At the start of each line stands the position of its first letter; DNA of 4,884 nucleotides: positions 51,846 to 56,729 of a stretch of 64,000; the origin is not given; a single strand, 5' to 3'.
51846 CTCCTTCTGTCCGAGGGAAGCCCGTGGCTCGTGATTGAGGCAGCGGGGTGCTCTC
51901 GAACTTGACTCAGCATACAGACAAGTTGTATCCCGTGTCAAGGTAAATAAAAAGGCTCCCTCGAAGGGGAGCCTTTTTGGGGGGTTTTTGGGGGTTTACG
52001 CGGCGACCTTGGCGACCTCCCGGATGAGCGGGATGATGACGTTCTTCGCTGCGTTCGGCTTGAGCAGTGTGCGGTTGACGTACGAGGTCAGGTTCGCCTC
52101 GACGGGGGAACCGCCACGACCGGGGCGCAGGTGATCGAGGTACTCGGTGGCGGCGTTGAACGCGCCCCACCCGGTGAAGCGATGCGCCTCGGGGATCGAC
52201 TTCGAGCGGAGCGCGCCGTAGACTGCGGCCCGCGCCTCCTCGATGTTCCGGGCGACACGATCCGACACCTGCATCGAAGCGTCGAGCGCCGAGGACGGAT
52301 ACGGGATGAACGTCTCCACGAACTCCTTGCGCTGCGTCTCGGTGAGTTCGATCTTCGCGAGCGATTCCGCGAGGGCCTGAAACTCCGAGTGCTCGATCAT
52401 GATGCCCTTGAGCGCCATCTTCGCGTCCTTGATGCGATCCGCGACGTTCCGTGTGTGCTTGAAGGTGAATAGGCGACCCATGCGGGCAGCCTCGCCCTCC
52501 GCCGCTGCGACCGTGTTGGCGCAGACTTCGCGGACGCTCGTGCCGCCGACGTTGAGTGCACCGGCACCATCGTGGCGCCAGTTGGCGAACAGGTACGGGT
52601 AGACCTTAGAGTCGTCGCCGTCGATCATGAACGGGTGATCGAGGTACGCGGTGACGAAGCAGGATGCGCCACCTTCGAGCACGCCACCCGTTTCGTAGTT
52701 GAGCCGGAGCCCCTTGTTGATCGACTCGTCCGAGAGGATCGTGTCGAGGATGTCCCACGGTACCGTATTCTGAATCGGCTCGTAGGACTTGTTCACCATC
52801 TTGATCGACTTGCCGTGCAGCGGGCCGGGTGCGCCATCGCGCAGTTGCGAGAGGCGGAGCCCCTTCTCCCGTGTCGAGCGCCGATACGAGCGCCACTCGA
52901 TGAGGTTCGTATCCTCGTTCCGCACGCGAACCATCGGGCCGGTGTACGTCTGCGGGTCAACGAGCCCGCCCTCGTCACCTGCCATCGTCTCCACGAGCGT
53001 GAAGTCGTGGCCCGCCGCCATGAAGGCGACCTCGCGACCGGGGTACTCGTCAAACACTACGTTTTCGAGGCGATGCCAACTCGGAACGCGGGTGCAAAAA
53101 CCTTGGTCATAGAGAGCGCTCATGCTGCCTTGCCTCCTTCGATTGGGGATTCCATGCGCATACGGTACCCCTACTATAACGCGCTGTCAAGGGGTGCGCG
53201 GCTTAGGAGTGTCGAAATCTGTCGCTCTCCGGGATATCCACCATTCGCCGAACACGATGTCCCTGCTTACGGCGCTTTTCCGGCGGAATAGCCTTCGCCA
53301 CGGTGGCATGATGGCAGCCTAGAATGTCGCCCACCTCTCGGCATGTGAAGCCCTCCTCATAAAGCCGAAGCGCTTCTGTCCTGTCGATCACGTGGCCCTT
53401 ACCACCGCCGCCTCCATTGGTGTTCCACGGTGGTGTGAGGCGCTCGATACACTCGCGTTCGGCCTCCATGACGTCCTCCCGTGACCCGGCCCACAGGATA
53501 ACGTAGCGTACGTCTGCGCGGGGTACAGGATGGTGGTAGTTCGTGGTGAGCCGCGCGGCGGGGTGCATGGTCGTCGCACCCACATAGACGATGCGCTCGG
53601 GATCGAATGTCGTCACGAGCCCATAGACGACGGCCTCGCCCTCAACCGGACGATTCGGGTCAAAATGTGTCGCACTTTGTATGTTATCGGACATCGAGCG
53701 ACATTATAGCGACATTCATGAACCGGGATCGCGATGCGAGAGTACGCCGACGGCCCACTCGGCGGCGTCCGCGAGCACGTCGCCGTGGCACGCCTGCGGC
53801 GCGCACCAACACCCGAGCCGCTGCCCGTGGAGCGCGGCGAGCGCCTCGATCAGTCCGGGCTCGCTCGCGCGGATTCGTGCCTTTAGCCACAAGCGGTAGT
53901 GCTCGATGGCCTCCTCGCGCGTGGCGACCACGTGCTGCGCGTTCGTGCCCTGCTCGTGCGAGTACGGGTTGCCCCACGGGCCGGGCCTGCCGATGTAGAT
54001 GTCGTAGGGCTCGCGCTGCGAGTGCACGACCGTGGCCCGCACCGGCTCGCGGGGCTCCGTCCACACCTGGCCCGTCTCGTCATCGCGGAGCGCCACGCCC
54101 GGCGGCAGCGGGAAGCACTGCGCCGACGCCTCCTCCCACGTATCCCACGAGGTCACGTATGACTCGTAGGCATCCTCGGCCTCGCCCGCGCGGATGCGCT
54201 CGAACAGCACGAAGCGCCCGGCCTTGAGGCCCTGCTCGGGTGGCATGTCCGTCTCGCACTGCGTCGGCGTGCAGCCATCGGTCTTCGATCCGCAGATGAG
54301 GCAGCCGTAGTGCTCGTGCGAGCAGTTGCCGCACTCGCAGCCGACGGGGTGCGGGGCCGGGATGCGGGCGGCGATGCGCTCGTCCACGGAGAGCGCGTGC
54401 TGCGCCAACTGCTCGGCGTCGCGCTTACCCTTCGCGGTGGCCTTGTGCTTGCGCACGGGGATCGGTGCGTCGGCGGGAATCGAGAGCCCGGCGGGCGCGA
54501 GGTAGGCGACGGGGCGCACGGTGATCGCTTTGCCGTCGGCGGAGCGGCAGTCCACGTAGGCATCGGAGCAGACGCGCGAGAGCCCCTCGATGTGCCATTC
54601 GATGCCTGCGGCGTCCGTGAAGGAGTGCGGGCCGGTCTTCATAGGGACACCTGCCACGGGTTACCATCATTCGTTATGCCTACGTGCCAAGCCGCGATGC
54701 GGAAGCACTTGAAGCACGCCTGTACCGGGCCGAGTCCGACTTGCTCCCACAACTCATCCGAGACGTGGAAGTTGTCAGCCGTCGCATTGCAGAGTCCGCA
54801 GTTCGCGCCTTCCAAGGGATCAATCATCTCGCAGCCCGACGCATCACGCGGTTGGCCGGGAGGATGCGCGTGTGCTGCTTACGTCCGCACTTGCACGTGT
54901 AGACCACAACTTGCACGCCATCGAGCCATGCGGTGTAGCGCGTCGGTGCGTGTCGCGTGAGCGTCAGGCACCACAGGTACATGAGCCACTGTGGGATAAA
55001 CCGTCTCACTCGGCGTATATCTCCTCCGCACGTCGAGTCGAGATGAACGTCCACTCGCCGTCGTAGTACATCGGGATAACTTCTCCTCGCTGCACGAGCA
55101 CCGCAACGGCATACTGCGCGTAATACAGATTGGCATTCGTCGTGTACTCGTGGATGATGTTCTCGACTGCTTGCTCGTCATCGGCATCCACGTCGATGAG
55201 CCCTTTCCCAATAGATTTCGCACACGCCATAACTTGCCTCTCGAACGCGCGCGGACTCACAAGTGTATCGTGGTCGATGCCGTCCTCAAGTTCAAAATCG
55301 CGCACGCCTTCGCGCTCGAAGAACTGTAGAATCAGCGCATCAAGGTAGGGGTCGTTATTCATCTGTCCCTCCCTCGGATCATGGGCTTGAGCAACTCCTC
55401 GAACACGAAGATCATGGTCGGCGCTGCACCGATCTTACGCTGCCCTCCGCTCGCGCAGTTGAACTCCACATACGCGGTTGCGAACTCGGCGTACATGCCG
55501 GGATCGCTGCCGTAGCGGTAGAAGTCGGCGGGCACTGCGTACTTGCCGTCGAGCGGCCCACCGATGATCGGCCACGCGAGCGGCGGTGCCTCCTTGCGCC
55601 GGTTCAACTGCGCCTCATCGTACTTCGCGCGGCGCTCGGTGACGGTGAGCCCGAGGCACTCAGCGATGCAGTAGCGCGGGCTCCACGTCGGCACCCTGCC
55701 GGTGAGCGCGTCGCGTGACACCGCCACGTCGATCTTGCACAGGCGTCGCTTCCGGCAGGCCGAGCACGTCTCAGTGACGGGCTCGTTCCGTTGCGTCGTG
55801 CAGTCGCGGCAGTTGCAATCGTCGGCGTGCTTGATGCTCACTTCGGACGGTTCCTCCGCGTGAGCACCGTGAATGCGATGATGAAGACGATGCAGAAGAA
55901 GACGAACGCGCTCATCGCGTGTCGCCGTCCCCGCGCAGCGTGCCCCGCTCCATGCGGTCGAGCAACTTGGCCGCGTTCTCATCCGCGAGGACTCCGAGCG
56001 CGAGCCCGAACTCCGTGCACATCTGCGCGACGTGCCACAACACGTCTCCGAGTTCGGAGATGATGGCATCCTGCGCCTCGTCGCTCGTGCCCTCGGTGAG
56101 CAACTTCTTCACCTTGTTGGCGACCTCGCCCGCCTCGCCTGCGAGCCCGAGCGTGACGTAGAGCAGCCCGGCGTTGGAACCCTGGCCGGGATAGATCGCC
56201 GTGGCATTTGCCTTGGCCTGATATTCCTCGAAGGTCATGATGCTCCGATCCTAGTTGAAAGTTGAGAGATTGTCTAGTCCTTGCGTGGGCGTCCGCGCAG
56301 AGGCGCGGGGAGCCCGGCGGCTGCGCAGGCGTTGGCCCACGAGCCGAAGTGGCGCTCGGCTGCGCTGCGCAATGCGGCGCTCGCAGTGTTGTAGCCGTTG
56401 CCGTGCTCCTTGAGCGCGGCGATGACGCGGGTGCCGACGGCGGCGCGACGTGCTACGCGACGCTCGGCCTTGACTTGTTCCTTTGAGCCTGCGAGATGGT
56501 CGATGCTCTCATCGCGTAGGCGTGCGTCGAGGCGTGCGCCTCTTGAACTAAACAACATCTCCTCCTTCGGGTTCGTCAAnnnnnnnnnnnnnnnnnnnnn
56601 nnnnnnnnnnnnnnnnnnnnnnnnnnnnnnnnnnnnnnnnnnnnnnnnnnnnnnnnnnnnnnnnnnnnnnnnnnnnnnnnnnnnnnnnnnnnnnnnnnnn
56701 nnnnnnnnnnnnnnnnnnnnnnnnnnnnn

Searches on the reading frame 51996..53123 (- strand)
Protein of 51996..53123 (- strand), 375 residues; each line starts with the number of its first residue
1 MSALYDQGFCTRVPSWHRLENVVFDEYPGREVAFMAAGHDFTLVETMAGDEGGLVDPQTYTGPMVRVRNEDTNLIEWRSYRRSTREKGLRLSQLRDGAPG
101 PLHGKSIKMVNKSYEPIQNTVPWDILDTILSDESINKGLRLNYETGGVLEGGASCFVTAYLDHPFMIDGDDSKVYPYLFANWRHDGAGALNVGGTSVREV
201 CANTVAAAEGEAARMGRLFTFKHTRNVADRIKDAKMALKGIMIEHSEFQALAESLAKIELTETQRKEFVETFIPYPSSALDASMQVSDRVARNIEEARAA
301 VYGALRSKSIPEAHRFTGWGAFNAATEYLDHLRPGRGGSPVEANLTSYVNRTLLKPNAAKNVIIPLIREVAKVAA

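Call 12: search_protein_families(library=pfam, proteins=[window:51996-53123:-], max_evalue=0.001)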
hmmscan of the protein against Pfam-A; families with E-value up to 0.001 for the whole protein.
window:51996-53123:- (375 aa): 1 family
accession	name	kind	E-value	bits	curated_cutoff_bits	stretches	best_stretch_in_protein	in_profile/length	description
PF06067.16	DUF932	-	8e-37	127.6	23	1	108-337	3-214/227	Domain of unknown function (DUF932)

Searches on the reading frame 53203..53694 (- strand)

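Call 43: search_protein_families(library=pfam, proteins=[window:53203-53694:-], max_evalue=0.01)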
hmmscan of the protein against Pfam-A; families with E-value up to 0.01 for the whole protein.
window:53203-53694:- (163 aa): 2 families
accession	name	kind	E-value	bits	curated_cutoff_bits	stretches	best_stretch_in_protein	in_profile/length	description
PF13384.12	HTH_23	-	2.1e-06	27.8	24.6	1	104-135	6-37/50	Homeodomain-like domain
PF13936.12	HTH_38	-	3.8e-05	23.8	27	1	104-134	9-39/44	Helix-turn-helix domain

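Call 52: search_protein_families(library=ncbifam, proteins=[window:53203-53694:-], max_evalue=0.001)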
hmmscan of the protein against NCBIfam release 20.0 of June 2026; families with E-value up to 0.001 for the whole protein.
window:53203-53694:- (163 aa): 0 families

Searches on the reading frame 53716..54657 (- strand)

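Call 12: search_protein_families(library=pfam, proteins=[window:53716-54657:-], max_evalue=0.001)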
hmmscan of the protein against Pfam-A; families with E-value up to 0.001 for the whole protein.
window:53716-54657:- (313 aa): 1 family
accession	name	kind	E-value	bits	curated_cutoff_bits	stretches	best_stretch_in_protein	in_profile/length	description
PF14216.11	DUF4326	-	1e-23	84.2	25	1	211-296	4-81/82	Domain of unknown function (DUF4326)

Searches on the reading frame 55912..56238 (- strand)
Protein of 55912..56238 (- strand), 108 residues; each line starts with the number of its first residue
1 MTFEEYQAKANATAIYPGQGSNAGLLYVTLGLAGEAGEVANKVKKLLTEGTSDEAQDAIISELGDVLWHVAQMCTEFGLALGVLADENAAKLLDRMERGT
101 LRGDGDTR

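Call 43: search_protein_families(library=pfam, proteins=[window:55912-56238:-], max_evalue=0.01)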
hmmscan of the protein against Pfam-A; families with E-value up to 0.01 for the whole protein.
window:55912-56238:- (108 aa): 1 family
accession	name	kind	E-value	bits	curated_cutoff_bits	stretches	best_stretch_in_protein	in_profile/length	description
PF03819.22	MazG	-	8.9e-09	35.9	22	1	30-95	8-69/74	MazG nucleotide pyrophosphohydrolase domain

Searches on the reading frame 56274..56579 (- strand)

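Call 44: search_protein_families(library=pfam, proteins=[window:56274-56579:-], max_evalue=0.01)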
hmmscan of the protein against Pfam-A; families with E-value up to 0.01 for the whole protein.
window:56274-56579:- (101 aa): 1 family
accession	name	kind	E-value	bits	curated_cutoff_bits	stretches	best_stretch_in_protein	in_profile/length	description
PF18780.6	HNH_repeat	-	0.00019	22.1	26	1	72-90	35-53/54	Homing endonuclease associated repeat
